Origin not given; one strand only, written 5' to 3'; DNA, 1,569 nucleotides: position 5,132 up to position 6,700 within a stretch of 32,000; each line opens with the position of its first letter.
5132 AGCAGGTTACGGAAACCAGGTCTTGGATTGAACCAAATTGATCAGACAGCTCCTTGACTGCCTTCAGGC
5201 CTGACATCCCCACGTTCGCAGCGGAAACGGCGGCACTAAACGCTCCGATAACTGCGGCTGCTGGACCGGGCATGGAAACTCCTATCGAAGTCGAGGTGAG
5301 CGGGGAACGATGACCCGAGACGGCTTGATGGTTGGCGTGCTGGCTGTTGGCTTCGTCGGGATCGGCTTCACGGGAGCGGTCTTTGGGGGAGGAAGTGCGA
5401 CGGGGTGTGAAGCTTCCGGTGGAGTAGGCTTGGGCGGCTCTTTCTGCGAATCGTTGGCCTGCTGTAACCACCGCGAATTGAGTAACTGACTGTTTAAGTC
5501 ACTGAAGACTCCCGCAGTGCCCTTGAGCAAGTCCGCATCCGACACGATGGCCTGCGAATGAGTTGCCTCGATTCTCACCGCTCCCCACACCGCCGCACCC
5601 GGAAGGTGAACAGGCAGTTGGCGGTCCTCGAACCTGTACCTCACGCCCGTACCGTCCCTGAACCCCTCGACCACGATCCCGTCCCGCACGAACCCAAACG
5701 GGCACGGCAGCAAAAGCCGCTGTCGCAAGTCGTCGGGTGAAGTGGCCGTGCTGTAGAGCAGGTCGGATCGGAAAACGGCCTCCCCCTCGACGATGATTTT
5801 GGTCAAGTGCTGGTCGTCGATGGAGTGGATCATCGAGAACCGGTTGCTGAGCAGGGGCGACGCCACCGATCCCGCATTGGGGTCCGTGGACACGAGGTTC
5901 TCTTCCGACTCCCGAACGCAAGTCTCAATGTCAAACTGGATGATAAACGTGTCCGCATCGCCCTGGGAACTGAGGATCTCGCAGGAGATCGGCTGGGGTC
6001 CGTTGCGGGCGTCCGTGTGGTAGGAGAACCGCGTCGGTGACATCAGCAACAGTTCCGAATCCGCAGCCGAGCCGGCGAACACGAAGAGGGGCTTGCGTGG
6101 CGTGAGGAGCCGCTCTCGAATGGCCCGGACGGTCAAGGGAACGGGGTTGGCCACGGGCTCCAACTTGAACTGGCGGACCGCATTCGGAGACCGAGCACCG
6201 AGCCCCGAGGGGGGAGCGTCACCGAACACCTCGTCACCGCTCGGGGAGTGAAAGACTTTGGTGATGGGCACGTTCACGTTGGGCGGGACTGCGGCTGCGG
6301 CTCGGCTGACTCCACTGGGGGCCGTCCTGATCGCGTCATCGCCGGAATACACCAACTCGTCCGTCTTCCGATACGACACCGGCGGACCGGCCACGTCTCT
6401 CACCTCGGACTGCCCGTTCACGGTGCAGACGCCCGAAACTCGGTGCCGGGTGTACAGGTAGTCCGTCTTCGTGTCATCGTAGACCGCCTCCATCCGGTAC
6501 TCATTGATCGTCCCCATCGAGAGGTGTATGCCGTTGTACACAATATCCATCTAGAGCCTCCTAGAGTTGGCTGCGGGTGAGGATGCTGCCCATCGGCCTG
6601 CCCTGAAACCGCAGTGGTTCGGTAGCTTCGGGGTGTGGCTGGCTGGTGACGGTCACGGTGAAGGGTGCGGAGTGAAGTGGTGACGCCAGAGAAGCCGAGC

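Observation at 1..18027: Nine copies of an island-specific ~36-nt element marking every gene-block boundary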

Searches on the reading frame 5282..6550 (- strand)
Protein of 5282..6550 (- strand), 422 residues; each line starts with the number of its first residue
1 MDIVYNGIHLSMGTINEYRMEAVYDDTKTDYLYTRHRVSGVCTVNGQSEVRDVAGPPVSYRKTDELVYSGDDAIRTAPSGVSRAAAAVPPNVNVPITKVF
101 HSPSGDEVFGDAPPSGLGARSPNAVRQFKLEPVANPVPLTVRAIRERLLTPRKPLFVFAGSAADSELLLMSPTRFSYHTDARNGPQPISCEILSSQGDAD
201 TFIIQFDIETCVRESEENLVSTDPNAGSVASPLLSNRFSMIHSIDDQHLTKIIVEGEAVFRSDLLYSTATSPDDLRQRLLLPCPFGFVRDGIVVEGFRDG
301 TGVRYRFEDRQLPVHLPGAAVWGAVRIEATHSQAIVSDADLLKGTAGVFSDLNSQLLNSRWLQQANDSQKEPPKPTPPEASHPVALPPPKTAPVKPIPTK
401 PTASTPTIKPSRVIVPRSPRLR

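Call 11: search_protein_families(library=pfam, proteins=[window:5282-6550:-], max_evalue=0.01)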
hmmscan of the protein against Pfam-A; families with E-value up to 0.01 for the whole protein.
window:5282-6550:- (422 aa): 0 families

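Call 13: search_protein_families(library=phrogs, proteins=[window:5282-6550:-], max_evalue=0.01)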
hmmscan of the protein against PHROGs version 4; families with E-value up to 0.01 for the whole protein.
window:5282-6550:- (422 aa): 0 families

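Call 32: search_protein_families(library=ncbifam, proteins=[window:5282-6550:-], max_evalue=0.01)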
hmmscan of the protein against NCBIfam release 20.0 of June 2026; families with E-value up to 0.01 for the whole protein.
window:5282-6550:- (422 aa): 0 families

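Call 43: find_homologous_proteins(query=window:5282-6550:-)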
Query window:5282-6550:- (422 aa): 18 proteins with E <= 0.001 among 8000 candidates.
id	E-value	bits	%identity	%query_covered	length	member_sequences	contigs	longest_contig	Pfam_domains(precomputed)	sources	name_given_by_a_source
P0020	1.7e-260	882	93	100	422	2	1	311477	-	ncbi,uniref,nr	ncbi:hypothetical protein R5W23_000134 [Gemmata sp. JC673]|uniref:Uncharacterized protein n=1 Tax=Ge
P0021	2.5e-89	318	46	86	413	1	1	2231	-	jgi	jgi:hypothetical protein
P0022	1.1e-86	310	45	88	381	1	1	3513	-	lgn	-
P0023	3.9e-85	304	43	90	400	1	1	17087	-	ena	-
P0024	3.2e-59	219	39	86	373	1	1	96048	-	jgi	jgi:hypothetical protein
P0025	1.3e-57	214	41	80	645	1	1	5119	-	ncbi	-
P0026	3.2e-55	206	37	83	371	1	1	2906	-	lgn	-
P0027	8.7e-55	205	37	89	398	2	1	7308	-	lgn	-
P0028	3.6e-51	193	36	83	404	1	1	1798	-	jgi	jgi:hypothetical protein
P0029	1.4e-42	164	36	83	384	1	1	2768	-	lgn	-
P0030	2.3e-37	147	32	87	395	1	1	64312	-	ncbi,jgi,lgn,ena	jgi:hypothetical protein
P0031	4.6e-35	140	33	81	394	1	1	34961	-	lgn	-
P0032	6.2e-35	139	33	87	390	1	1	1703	-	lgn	-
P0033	8.3e-21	93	35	50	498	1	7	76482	-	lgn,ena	-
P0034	9.8e-11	59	26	84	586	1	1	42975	-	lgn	-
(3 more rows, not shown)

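Call 44: find_encoding_contigs(protein=P0020, flank=10000, max_places=2)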
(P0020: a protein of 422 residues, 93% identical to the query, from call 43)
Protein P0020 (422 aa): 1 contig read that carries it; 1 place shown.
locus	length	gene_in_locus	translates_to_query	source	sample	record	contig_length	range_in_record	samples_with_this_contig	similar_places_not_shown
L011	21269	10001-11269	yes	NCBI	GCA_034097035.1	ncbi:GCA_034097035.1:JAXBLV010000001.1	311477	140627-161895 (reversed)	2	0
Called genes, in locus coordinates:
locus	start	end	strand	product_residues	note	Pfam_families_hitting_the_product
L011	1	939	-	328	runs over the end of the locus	-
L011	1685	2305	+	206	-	-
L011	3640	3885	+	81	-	-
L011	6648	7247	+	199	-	PF00535:Glycos_transf_2 (weak)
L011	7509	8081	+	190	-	-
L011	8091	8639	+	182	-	-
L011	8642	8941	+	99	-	-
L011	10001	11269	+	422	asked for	-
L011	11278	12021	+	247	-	-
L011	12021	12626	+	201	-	-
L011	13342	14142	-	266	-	PF02985:HEAT (faint)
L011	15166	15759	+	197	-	PF21347:DUF3108_like (weak)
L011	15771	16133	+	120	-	-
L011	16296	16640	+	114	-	PF01381:HTH_3 (weak), PF13443:HTH_26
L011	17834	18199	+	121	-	-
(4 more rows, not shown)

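Call 45: find_encoding_contigs(protein=P0023, flank=10000, max_places=2)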
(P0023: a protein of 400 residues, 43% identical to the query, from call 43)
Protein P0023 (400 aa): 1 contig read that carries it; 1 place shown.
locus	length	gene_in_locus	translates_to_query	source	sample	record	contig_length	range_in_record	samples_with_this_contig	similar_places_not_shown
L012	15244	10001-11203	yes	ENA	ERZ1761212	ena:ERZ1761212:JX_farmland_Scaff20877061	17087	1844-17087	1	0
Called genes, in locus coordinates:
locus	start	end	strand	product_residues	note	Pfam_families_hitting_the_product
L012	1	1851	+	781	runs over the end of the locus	-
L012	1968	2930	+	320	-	-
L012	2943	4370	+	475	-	-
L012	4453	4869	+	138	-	-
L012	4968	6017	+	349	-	-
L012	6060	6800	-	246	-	-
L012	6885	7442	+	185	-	PF07030:Phage_Mu_Gp36 (weak)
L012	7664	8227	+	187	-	-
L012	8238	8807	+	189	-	-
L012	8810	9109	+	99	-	-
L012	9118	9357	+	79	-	-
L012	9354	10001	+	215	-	-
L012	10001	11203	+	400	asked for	-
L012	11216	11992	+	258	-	-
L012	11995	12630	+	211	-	-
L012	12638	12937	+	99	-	-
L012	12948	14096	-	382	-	PF13384:HTH_23 (faint), PF01527:HTH_Tnp_1 (faint), PF14528:LAGLIDADG_3 (faint)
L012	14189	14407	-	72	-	-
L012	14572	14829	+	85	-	-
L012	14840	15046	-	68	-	-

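Call 46: find_encoding_contigs(protein=P0024, flank=10000, max_places=2)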
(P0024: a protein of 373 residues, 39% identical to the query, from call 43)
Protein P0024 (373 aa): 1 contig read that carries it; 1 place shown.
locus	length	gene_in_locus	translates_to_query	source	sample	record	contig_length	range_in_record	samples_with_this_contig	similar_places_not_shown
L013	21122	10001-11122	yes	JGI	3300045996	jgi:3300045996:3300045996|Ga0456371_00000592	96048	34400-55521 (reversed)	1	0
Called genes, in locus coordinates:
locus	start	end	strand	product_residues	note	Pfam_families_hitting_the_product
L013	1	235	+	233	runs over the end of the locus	-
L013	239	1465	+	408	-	-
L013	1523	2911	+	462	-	-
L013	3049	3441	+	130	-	-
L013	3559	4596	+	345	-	-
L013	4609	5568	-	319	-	-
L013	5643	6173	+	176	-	-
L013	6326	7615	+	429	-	-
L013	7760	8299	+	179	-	-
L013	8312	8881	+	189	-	-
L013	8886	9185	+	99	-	-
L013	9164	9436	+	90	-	-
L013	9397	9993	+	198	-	-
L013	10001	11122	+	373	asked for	-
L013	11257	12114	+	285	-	-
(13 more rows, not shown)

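Call 50: find_encoding_contigs(protein=P0030, flank=10000, max_places=1)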
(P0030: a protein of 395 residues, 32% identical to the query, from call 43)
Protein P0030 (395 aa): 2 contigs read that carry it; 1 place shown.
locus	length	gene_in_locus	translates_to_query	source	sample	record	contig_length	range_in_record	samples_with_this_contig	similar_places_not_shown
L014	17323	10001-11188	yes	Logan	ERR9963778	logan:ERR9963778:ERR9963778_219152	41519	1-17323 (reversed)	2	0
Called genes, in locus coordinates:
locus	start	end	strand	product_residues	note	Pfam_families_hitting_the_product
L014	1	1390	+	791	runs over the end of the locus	-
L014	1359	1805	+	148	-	-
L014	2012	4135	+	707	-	PF20106:DUF6496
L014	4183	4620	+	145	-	-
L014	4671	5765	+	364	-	-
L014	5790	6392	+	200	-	-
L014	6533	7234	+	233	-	-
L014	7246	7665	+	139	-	-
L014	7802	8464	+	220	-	-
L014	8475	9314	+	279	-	-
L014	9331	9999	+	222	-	-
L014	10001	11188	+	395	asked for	-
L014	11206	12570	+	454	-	-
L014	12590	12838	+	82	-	-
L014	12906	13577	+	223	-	-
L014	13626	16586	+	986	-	-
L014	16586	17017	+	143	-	-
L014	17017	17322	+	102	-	?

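Call 51: find_encoding_contigs(protein=P0031, flank=10000, max_places=1)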
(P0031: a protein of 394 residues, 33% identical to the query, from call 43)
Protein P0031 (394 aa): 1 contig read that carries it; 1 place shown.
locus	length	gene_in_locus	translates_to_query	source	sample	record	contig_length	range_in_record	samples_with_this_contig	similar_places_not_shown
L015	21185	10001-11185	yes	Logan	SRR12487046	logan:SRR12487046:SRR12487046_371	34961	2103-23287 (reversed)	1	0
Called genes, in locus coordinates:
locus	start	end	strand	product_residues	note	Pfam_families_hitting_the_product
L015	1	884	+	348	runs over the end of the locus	-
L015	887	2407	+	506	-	-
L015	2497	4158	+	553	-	-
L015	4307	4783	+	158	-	-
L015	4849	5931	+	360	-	-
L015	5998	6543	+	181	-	-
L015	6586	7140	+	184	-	-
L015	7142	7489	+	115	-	-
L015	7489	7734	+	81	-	-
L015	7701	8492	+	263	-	-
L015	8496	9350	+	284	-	-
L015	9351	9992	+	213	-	-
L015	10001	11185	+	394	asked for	-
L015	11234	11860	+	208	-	-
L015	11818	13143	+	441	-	-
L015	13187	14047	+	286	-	-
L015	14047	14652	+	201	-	-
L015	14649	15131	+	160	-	-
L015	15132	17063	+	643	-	-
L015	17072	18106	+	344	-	-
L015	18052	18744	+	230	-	PF13640:2OG-FeII_Oxy_3, PF13661:2OG-FeII_Oxy_4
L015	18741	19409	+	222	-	PF13489:Methyltransf_23, PF08241:Methyltransf_11 (weak)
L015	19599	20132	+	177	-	-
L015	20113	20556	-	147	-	-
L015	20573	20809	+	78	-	-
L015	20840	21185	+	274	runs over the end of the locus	-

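Call 62: search_dna_similar(query=window:5282-6550:-, collection=phages, mode=protein, max_evalue=0.001, max_rows=10)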
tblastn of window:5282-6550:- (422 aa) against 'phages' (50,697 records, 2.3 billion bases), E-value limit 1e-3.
No match.

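Call 64: search_protein_families(library=phrogs, proteins=[L015:887-2407:+, L015:2497-4158:+, L015:4849-5931:+, L012:2943-4370:+, L012:4968-6017:+, L012:6885-7442:+, L012:1-1851:+, L014:2012-4135:+, L014:4671-5765:+, L015:15132-17063:+], max_evalue=0.001)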
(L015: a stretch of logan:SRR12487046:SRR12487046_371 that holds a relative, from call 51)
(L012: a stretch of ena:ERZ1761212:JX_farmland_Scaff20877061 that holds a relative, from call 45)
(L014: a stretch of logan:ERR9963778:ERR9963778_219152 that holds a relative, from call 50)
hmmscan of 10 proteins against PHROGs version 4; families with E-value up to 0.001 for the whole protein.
L015:887-2407:+ (506 aa): 2 families
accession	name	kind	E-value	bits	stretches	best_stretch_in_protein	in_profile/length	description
phrog_2423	-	unknown function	3.6e-09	37.5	1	1-44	1-44/52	-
phrog_18306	-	unknown function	2.7e-06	28.3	0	81-131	6-55/242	-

L015:2497-4158:+ (553 aa): 0 families

L015:4849-5931:+ (360 aa): 0 families

L012:2943-4370:+ (475 aa): 0 families

L012:4968-6017:+ (349 aa): 0 families

L012:6885-7442:+ (185 aa): 1 family
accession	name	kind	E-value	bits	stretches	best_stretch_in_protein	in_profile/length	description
phrog_195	-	connector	2.7e-07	31.1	1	1-135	163-280/386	head-tail adaptor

L012:1-1851:+ (616 aa): 2 families
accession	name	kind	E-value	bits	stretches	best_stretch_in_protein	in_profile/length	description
phrog_18306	-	unknown function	8.2e-05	23.4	0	414-453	5-44/242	-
phrog_2423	-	unknown function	0.00016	22.6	1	372-409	7-44/52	-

L014:2012-4135:+ (707 aa): 0 families

L014:4671-5765:+ (364 aa): 0 families

L015:15132-17063:+ (643 aa): 0 families

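Call 71: predict_structure(alignment_id=A1)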
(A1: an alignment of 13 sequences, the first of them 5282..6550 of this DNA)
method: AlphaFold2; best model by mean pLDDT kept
length: 422 residues; sequences in the alignment: 13
mean_pLDDT: 52.4   pTM: 0.37
mean pLDDT of the five models: 52.4, 52.4, 51.6, 51.1, 46.7
residues with pLDDT >= 90: 0; 70-90: 86; 50-70: 135; < 50: 201
segments of 3 or more residues with pLDDT < 50: 46-58, 68-128, 172-190, 215-229, 315-345, 370-422
pLDDT, mean of each block of 10 residues (from residue 1): 72 73 63 69 53 43 50 36 36 24 30 34 44 56 69 65 55 37 42 52 69 45 42 67 75 79 55 60 68 80 80 49 34 33 49 57 58 42 36 40 38 43 36
secondary structure, 60 per line:
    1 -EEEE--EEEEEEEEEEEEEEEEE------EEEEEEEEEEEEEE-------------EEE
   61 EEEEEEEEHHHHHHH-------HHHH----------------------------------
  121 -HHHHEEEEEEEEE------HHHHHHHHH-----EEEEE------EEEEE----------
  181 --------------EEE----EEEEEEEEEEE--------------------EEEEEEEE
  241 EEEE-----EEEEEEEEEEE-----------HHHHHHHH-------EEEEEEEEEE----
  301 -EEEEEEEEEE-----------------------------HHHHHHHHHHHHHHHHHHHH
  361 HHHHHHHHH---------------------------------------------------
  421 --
elements in order: E2-5 E8-24 E31-44 E58-68 H69-75 H83-86 H122-125 E126-134 H141-149 E155-159 E166-170 E195-197 E202-212 E233-244 E250-260 H272-279 E287-296 E302-311 H341-369

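Call 87: find_related_loci(query=A1, collection=viral_contigs, flank=10000)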
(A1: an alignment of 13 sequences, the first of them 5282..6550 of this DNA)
Query A1 (422 aa) in viral_contigs; peptide patterns used: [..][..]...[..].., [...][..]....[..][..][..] (x = any residue, [..] = any of these).
30 stretches matched a pattern; 3 encode a relative of the query (tblastn E <= 1e-3); 3 distinct loci.
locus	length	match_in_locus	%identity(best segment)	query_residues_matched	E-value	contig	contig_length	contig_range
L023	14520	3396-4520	32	1-368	2e-49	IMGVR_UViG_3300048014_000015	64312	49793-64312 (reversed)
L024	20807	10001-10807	24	3-317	2e-11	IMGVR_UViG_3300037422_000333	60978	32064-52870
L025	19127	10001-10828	49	3-339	1e-6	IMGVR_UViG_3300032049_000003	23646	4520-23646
